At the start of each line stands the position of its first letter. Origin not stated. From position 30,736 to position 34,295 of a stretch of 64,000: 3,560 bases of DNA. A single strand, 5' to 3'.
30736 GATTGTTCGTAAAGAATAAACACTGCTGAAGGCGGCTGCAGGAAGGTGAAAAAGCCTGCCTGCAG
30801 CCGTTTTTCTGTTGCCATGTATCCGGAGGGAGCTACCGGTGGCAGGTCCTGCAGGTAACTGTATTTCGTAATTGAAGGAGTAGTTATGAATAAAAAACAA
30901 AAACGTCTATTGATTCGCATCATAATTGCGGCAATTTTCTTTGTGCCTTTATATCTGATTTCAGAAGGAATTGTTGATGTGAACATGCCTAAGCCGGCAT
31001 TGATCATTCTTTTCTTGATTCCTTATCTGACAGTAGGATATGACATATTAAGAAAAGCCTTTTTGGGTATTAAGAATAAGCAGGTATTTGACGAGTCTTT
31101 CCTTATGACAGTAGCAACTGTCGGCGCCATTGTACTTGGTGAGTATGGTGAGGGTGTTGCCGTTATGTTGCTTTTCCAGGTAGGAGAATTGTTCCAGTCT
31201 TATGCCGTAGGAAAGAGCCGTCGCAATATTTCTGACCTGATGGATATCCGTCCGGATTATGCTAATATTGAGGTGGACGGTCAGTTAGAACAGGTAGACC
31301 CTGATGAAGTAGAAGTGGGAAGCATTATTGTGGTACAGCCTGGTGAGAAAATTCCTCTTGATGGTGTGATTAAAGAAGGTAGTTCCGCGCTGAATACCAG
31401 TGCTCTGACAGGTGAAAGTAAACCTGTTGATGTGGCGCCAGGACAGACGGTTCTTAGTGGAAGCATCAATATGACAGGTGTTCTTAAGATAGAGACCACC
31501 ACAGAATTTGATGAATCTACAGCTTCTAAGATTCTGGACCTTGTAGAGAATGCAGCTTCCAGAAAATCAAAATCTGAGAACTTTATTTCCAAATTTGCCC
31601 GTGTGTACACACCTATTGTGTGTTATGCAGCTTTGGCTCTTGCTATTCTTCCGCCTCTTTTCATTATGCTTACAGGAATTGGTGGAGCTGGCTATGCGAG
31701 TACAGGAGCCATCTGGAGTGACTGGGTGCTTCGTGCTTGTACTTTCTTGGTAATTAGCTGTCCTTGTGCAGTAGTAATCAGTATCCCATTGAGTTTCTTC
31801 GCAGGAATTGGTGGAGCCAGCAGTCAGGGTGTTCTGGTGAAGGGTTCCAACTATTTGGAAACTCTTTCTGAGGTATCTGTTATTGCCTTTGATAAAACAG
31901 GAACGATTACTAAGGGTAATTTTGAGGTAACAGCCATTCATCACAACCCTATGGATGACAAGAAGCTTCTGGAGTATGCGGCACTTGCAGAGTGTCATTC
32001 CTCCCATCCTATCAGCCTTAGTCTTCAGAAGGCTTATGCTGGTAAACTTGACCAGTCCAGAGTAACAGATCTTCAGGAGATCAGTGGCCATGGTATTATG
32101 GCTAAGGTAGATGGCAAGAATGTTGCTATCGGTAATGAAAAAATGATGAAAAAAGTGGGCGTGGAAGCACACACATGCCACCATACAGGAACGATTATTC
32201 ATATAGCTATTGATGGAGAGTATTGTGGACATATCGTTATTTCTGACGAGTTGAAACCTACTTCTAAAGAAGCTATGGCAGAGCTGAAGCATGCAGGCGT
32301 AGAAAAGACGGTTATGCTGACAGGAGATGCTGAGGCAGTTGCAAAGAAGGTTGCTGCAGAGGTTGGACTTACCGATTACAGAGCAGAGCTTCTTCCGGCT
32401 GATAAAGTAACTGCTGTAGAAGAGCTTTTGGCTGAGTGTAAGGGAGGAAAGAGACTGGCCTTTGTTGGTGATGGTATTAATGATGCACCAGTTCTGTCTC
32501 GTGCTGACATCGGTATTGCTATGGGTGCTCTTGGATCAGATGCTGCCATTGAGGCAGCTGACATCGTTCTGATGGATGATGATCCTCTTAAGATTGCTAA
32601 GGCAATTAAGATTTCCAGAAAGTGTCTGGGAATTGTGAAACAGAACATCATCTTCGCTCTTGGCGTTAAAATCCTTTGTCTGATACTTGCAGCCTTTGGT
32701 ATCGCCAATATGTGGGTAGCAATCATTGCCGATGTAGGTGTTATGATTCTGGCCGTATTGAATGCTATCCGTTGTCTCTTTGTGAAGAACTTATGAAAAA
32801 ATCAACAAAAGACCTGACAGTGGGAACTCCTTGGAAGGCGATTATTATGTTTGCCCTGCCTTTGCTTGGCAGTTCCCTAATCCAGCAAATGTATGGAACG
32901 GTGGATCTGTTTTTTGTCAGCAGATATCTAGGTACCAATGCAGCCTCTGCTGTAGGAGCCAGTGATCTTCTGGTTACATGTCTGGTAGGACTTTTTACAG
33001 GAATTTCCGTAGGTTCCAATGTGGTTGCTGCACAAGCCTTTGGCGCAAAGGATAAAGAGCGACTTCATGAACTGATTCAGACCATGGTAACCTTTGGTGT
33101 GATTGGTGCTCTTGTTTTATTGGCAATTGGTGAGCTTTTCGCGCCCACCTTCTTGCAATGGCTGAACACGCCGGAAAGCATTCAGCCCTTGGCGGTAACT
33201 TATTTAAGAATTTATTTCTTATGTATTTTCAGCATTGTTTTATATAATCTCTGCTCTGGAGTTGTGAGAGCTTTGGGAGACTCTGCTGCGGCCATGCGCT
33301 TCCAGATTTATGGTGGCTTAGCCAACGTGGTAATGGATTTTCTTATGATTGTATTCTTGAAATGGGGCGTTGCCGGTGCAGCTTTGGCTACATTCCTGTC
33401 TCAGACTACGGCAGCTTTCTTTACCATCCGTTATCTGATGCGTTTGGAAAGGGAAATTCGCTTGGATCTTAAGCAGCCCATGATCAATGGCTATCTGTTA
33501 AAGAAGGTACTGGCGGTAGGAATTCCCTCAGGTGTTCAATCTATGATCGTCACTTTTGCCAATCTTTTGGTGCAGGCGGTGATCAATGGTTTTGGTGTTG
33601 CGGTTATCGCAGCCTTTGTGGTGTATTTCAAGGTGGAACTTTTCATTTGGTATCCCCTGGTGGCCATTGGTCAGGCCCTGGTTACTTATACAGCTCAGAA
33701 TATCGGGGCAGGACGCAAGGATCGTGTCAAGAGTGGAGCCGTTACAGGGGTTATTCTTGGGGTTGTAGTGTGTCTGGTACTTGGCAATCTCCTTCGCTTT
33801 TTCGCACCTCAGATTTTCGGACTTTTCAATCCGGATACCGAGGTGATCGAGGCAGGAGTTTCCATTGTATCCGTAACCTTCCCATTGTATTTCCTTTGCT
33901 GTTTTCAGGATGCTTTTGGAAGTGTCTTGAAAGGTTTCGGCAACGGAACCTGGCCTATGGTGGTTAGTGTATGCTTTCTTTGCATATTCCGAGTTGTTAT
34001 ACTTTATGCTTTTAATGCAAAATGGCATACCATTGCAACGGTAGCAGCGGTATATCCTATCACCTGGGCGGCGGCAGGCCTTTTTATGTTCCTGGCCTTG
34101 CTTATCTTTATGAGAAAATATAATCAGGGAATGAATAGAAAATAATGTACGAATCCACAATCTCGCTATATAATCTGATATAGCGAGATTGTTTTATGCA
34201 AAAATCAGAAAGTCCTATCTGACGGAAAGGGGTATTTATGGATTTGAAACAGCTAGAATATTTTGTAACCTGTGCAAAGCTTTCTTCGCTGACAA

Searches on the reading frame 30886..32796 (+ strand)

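Call 74: search_protein_families(library=pfam, proteins=[window:30886-32796:+], max_evalue=0.00001)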
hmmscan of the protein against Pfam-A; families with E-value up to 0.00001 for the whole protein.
window:30886-32796:+ (636 aa): 3 families
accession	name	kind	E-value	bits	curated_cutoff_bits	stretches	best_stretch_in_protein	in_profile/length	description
PF00122.25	E1-E2_ATPase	-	9.5e-44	149.5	28.1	1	122-312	3-179/181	E1-E2 ATPase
PF00702.32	Hydrolase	-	9e-29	101.7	26.4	1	331-541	2-191/191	haloacid dehalogenase-like hydrolase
PF08282.18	Hydrolase_3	-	7.8e-06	26.2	20.9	0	505-566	186-247/255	haloacid dehalogenase-like hydrolase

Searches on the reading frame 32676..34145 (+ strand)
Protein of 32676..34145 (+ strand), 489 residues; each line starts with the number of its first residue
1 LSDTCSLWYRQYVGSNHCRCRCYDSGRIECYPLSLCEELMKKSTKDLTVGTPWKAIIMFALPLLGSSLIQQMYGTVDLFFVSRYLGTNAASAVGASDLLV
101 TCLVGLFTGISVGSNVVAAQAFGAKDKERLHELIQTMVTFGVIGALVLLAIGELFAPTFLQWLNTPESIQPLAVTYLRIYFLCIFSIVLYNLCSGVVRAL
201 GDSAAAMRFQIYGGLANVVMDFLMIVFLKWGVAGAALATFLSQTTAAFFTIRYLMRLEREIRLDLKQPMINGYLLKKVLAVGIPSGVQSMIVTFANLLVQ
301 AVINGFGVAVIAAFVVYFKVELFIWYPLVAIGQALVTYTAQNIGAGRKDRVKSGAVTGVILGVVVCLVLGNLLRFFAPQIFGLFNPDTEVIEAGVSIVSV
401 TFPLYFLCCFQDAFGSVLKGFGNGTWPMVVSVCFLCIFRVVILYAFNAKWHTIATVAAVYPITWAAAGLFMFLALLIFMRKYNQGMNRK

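Call 74: search_protein_families(library=pfam, proteins=[window:32676-34145:+], max_evalue=0.00001)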
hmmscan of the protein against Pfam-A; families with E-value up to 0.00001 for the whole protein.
window:32676-34145:+ (489 aa): 1 family
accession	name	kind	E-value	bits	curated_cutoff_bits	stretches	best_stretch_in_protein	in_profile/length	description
PF01554.23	MatE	-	1.9e-49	167.9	24.9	2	62-223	1-161/161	MatE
